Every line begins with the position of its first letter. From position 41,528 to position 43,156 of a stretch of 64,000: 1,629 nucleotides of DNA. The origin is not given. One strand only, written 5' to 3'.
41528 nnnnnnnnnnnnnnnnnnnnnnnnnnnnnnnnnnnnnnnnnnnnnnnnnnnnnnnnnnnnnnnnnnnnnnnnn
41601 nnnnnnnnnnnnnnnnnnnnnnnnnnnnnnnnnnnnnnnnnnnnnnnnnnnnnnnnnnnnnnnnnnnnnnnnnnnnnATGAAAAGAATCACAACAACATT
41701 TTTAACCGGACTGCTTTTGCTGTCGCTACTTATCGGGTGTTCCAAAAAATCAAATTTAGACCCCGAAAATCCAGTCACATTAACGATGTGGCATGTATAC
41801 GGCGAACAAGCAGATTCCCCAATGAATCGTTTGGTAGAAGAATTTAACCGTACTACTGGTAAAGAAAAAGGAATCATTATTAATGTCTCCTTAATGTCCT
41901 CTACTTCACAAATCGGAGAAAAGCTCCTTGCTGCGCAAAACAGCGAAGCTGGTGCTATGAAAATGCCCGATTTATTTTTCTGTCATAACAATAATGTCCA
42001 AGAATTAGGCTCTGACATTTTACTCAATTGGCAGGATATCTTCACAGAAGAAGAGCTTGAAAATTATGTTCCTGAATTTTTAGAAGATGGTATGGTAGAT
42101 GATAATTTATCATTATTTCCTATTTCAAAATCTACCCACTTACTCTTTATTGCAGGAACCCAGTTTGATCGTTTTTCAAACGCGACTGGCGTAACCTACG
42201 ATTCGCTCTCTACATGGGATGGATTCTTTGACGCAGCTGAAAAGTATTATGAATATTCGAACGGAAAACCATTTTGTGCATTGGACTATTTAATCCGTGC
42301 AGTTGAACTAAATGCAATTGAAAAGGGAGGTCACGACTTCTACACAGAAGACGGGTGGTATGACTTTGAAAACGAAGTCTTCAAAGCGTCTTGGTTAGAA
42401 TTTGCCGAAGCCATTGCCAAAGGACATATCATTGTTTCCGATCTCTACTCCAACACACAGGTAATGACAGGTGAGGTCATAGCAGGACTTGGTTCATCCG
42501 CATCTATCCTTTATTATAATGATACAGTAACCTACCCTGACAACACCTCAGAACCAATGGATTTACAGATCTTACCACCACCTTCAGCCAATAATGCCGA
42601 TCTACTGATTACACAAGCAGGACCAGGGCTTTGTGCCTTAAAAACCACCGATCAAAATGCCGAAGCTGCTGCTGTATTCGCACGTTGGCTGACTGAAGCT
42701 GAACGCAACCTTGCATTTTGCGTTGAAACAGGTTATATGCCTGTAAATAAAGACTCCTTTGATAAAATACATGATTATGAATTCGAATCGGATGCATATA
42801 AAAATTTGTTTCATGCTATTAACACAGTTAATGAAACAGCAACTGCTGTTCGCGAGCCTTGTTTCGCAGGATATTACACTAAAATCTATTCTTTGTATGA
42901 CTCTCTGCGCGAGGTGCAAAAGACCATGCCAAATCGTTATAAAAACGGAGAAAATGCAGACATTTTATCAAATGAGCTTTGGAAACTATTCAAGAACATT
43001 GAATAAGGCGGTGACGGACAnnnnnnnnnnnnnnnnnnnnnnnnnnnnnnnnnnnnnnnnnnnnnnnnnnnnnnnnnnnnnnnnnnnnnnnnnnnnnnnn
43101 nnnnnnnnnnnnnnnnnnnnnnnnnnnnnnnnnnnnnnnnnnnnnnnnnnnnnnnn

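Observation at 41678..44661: Transporter-less solute-binding lipoprotein paired with a membrane-spanning LuxR-HTH regulator: candidate one-component transmembrane sensing module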

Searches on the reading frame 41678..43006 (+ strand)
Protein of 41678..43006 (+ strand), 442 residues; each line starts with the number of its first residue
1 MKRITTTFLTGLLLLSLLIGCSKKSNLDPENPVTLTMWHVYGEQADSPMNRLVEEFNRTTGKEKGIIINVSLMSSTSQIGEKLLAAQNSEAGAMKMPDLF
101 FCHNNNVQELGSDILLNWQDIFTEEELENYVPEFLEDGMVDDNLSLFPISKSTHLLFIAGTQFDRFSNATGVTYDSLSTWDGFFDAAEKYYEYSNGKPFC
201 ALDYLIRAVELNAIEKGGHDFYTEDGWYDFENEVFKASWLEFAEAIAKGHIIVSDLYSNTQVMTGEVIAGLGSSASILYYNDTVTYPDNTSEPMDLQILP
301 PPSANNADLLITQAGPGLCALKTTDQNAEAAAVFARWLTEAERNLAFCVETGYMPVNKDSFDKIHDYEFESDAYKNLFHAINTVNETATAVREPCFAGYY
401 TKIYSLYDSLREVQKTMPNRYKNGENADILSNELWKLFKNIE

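Call 3: search_protein_families(library=pfam, proteins=[window:41678-43006:+], max_evalue=1)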
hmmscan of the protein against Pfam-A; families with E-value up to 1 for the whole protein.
window:41678-43006:+ (442 aa): 2 families
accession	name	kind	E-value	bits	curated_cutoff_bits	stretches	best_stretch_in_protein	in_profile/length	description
PF13416.11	SBP_bac_8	-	1.3e-20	74.8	27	1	52-362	2-267/279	Bacterial extracellular solute-binding protein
PF01547.30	SBP_bac_1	-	0.00087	19.8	26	1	46-342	7-304/307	Bacterial extracellular solute-binding protein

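Call 4: search_protein_families(library=ncbifam, proteins=[window:41678-43006:+], max_evalue=1)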
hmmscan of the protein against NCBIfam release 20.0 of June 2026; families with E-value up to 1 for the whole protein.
window:41678-43006:+ (442 aa): 1 family
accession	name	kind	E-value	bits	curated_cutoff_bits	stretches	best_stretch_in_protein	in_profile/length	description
NF005249.0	PRK06760.1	subfamily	0.017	14.7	287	1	1-35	1-35/223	hypothetical protein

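Call 15: search_solved_structures(query=window:41678-43006:+, max_evalue=0.01, show_alignments=0)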
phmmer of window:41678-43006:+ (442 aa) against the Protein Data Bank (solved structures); distinct sequences matched with E-value up to 0.01: 0.

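Call 19: find_homologous_proteins(query=window:41678-43006:+, max_evalue=0.001)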
Query window:41678-43006:+ (442 aa): 2138 proteins with E <= 0.001 among 8000 candidates; the best 120 are listed.
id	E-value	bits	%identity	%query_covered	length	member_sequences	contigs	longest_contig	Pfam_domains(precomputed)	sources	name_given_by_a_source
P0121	1.7e-293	991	98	100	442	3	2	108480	PF13416.12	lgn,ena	-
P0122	2.8e-277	938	92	100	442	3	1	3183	PF13416.12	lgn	-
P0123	6.4e-275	930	91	100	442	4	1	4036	PF13416.12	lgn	-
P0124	4.3e-253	858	83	100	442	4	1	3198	PF13416.12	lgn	-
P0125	4.0e-246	835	80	100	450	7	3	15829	PF13416.12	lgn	-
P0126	1.6e-245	833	81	100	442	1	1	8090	PF13416.12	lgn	-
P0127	1.9e-244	829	80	100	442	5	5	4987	PF13416.12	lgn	-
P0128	2.7e-244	829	80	100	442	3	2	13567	PF13416.12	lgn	-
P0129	6.3e-244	828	82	95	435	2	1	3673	PF13416.12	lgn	-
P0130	2.9e-243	825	79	100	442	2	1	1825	PF13416.12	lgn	-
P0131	4.1e-242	822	79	100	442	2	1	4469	PF13416.12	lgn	-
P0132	3.9e-241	818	81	96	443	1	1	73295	PF13416.12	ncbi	-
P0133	1.5e-240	817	79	100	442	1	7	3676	PF13416.12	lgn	-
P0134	1.7e-240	816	80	100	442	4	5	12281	PF13416.12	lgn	-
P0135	4.2e-240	815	79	100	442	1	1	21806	PF13416.12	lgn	-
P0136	2.2e-239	813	80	96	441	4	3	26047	PF13416.12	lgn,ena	-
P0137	2.6e-239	812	79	100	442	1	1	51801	PF13416.12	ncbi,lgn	-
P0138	6.5e-239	811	78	100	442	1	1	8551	PF13416.12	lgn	-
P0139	4.2e-238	808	79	100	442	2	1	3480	PF13416.12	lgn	-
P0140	6.2e-238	808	80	100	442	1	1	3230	PF13416.12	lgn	-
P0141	2.1e-237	806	78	100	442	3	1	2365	PF13416.12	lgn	-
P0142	2.8e-237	806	78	100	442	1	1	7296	PF13416.12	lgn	-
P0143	8.8e-236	801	78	100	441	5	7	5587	PF13416.12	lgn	-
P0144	9.6e-235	797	77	100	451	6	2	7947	PF13416.12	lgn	-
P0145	2.4e-234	796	77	100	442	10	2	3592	PF13416.12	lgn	-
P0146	2.3e-233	793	76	100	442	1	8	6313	PF13416.12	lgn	-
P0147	1.1e-232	791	75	100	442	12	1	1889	PF13416.12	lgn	-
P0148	5.2e-232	788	76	100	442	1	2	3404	PF13416.12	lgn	-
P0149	8.0e-232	788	76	100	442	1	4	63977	PF13416.12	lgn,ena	-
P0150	1.1e-231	787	75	100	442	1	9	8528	PF13416.12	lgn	-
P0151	1.1e-230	784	75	100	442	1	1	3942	PF13416.12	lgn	-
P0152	1.2e-230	784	78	97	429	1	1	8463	PF13416.12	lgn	-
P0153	1.7e-230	783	77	100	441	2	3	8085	PF13416.12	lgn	-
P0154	4.0e-230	782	76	100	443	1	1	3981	PF13416.12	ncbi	-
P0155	7.7e-230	781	75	100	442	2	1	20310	PF13416.12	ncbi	-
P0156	9.1e-230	781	76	100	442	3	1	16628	PF13416.12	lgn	-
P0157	3.3e-229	779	74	100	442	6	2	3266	PF13416.12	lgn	-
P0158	3.3e-229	779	76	100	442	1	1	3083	PF13416.12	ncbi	-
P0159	7.4e-229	778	77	98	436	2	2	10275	PF13416.12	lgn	-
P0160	1.3e-228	777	75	100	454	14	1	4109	PF13416.12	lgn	-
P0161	3.8e-228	776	76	100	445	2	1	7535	PF13416.12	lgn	-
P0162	5.1e-228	775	76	100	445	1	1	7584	PF13416.12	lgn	-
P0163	2.8e-227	773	74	100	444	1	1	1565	PF13416.12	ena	-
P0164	2.9e-227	773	75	100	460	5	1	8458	PF13416.12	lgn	-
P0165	5.8e-226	768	75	100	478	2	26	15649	PF13416.12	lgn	-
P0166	1.6e-225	767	75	96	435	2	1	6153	PF13416.12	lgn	-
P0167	1.8e-224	764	74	100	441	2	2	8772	PF13416.12,PF01547.31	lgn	-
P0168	1.0e-222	758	73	100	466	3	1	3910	PF13416.12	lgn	-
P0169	2.4e-222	757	74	100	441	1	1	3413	PF13416.12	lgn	-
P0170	5.6e-222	755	72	100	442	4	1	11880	PF13416.12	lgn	-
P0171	6.3e-222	755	73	100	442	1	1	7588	PF13416.12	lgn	-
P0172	4.7e-221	752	74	96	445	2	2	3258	PF13416.12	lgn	-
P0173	7.7e-221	752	73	100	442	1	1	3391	PF13416.12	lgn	-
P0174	8.2e-221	751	72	100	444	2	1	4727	PF13416.12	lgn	-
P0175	8.6e-219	745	73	100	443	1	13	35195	PF13416.12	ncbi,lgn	-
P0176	1.4e-218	744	71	100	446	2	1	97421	PF13416.12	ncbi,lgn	-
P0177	1.5e-218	744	71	100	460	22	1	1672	PF13416.12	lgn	-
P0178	6.5e-217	739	72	100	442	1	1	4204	PF13416.12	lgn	-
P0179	9.1e-216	735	73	96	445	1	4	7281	PF13416.12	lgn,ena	-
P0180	7.4e-215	732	73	96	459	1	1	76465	PF13416.12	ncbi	-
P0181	8.3e-215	732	74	95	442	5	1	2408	PF13416.12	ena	-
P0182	9.5e-215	732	73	96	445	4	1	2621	PF13416.12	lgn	-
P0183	6.3e-214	729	73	95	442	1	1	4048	PF13416.12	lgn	-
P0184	3.7e-213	726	70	100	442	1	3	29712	PF13416.12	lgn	-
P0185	6.1e-213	726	70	96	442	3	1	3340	PF13416.12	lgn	-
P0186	6.7e-213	725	73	96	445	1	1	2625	PF13416.12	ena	-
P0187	1.6e-212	724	71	95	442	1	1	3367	PF13416.12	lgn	-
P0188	2.7e-212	723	69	100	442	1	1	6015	PF13416.12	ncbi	-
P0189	7.3e-212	722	70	96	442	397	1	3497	PF13416.12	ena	-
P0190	9.8e-212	722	71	99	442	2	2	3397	PF13416.12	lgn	-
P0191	3.2e-211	720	70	96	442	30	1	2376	PF13416.12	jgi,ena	-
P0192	4.1e-211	720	70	96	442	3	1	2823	PF13416.12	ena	-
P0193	1.4e-210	718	69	100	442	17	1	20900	PF13416.12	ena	-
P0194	3.4e-210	717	69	100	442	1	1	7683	PF13416.12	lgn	-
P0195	3.4e-210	717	71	96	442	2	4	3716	PF13416.12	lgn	-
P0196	5.0e-210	716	69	100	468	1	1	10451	PF13416.12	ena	-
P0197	6.0e-210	716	68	100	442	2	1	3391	PF13416.12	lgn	-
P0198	8.5e-210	715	70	96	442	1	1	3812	PF13416.12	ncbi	-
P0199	1.5e-209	714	69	100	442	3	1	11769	PF13416.12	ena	-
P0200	2.7e-209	714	71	96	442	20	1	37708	PF13416.12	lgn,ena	-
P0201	2.8e-209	714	70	95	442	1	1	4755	PF13416.12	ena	-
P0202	2.9e-209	713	70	95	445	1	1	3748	PF13416.12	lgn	-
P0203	3.9e-209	713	70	96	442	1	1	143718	PF13416.12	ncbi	-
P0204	5.3e-209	713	67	100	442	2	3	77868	PF13416.12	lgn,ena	-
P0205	7.2e-209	712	72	96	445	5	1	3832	PF13416.12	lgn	-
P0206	9.1e-209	712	68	100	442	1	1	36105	PF13416.12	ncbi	-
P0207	2.5e-208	710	70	95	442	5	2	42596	PF13416.12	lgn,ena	-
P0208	3.5e-208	710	69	96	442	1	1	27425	PF13416.12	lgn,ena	-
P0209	5.4e-208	709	68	100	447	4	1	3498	PF13416.12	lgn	-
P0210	7.0e-208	709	67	100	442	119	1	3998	PF13416.12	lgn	-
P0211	2.5e-207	707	69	100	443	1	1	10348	PF13416.12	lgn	-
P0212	4.1e-207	706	75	92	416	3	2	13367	PF13416.12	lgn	-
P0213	5.1e-207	706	68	100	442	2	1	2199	PF13416.12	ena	-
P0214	7.4e-207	706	68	96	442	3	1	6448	PF13416.12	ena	-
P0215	7.5e-207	705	70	96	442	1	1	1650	PF13416.12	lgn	-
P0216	1.4e-206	705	69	100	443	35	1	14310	PF13416.12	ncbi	-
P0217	1.6e-206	704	69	100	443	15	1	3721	PF13416.12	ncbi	-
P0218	2.9e-206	704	70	96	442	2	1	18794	PF13416.12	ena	-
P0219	5.2e-206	703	67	100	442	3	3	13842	PF13416.12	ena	-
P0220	3.4e-205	700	67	100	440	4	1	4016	PF13416.12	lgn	-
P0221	4.0e-205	700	68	95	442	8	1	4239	PF13416.12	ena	-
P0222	9.0e-205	699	68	100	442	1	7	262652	PF13416.12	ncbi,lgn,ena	-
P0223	1.7e-204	698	68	96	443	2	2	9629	PF13416.12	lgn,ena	-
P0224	2.0e-204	697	75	89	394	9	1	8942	PF13416.12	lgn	-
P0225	2.1e-204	697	67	100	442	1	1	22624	PF13416.12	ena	-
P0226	4.2e-204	696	67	100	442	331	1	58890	PF13416.12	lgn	-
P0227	5.6e-203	693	67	100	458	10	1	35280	PF13416.12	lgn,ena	-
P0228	1.9e-202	691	75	89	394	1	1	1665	PF13416.12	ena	-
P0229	3.5e-202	690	68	98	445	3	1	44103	PF13416.12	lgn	-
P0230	1.4e-201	688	67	96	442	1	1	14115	PF13416.12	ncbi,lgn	-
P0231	1.9e-201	688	65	100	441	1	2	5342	PF13416.12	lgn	-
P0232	2.1e-201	688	64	100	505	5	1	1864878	PF13416.12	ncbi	-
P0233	3.4e-201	687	67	96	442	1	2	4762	PF13416.12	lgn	-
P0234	1.6e-200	685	66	100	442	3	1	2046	PF13416.12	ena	-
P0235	2.3e-200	684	66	100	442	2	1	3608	PF13416.12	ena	-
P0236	3.5e-200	684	64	100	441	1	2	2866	PF13416.12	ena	-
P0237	1.0e-199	682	69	93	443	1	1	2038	PF13416.12,PF01547.31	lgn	-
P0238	1.8e-199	681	66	100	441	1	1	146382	PF13416.12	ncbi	-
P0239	2.0e-199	681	64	100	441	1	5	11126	PF13416.12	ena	-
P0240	2.1e-199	681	64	100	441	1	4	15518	PF13416.12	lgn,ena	-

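Call 64: predict_structure(alignment_id=A4)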
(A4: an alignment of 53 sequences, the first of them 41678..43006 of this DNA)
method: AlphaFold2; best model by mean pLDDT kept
length: 442 residues; sequences in the alignment: 53
mean_pLDDT: 90.1   pTM: 0.86
mean pLDDT of the five models: 90.1, 90.0, 86.6, 86.1, 84.5
residues with pLDDT >= 90: 315; 70-90: 96; 50-70: 21; < 50: 10
segments of 3 or more residues with pLDDT < 50: 17-22, 42-45
pLDDT, mean of each block of 10 residues (from residue 1): 67 56 79 91 63 95 97 72 90 91 88 95 94 91 92 94 98 98 98 97 94 96 91 97 98 80 93 90 92 97 95 89 95 96 91 90 87 93 91 82 92 96 97 97 79
secondary structure, 60 per line:
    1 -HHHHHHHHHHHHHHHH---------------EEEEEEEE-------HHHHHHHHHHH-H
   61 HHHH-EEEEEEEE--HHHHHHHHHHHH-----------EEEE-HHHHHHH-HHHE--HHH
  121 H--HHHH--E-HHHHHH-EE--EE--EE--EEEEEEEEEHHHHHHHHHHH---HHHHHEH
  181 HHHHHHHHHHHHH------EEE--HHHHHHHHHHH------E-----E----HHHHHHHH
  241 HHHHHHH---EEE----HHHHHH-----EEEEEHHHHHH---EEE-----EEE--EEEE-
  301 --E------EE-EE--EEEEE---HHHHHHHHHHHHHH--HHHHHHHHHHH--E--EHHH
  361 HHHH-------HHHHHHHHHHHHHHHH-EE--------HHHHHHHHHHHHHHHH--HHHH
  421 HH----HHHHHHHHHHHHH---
elements in order: H2-17 E33-40 H48-58 H60-64 E66-73 H76-87 E99-102 H104-110 H118-121 H124-127 H132-137 E151-159 H160-170 H174-178 H180-193 E200-202 H205-215 H233-247 E251-253 H258-263 E269-273 H274-279 E283-285 E291-293 E296-299 E317-321 H325-338 H341-351 H358-364 H372-387 H399-414 H417-422 H427-439

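Call 66: fold_search(model_id=the predicted structure, library=pdb)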
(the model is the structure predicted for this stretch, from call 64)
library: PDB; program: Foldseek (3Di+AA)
matches with E <= 10: 1368; with E <= 0.001: 957
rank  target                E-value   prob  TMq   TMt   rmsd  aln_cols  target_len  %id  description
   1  7bvt_A                2.2e-19  1.00  0.68  0.75   4.5       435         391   16  Crystal structure of cyclic alpha-maltosyl-1,6-maltose binding protein from Arthrobacter globiformis (released 2020-12-02)
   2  7c14_B                2.7e-19  1.00  0.68  0.75   5.1       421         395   18  Crystal structure of a dinucleotide-binding protein (Q274A) of ABC transporter endogenously bound to uridylyl-3'-5'-ph (released 2021-03-10)
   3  7c0v_A                3.6e-19  1.00  0.69  0.76   5.0       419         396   17  Crystal structure of a dinucleotide-binding protein (Y224A) of ABC transporter endogenously bound to uridylyl-3'-5'-ph (released 2021-03-10)
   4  7c0r_A                5.9e-19  1.00  0.69  0.76   5.0       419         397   17  Crystal structure of a dinucleotide-binding protein (F79A) of ABC transporter endogenously bound to uridylyl-3'-5'-pho (released 2021-03-10)
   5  7c0v_B                5.9e-19  1.00  0.69  0.76   5.1       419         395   17  Crystal structure of a dinucleotide-binding protein (Y224A) of ABC transporter endogenously bound to uridylyl-3'-5'-ph (released 2021-03-10)
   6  7c14_A                7.0e-19  1.00  0.68  0.76   5.1       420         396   18  Crystal structure of a dinucleotide-binding protein (Q274A) of ABC transporter endogenously bound to uridylyl-3'-5'-ph (released 2021-03-10)
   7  7c15_B                8.2e-19  1.00  0.69  0.76   5.0       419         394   17  Crystal structure of a dinucleotide-binding protein (Q274A) of ABC transporter endogenously bound to uridylyl-3'-5'-ph (released 2021-03-10)
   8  7c0t_B                9.2e-19  1.00  0.69  0.76   5.0       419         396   17  Crystal structure of a dinucleotide-binding protein (N81A) of ABC transporter endogenously bound to uridylyl-3'-5'-pho (released 2021-03-10)
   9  7c16_A                1.3e-18  1.00  0.67  0.74   5.4       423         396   16  Crystal structure of a dinucleotide-binding protein (Y224A/Y246A) of ABC transporter endogenously bound to uridylyl-3' (released 2021-03-10)
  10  7c0k_A                1.8e-18  1.00  0.69  0.76   5.1       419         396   17  Crystal structure of a dinucleotide-binding protein of ABC transporter endogenously bound to uridylyl-3'-5'-phospho-gu (released 2021-03-10)
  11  7c0t_A                1.8e-18  1.00  0.69  0.76   5.7       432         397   16  Crystal structure of a dinucleotide-binding protein (N81A) of ABC transporter endogenously bound to uridylyl-3'-5'-pho (released 2021-03-10)
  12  7c0l_A                1.9e-18  1.00  0.69  0.76   5.1       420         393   17  Crystal structure of a dinucleotide-binding protein of ABC transporter endogenously bound to uridylyl-3'-5'-phospho-gu (released 2021-03-10)
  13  7c0u_A                2.0e-18  1.00  0.69  0.76   5.7       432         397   17  Crystal structure of a dinucleotide-binding protein (S127A) of ABC transporter endogenously bound to uridylyl-3'-5'-ph (released 2021-03-10)
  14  7c15_A                2.4e-18  1.00  0.69  0.76   5.1       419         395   17  Crystal structure of a dinucleotide-binding protein (Q274A) of ABC transporter endogenously bound to uridylyl-3'-5'-ph (released 2021-03-10)
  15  7c0o_A                2.4e-18  1.00  0.68  0.75   5.2       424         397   17  Crystal structure of a dinucleotide-binding protein (Y56F) of ABC transporter endogenously bound to uridylyl-3'-5'-pho (released 2021-03-10)
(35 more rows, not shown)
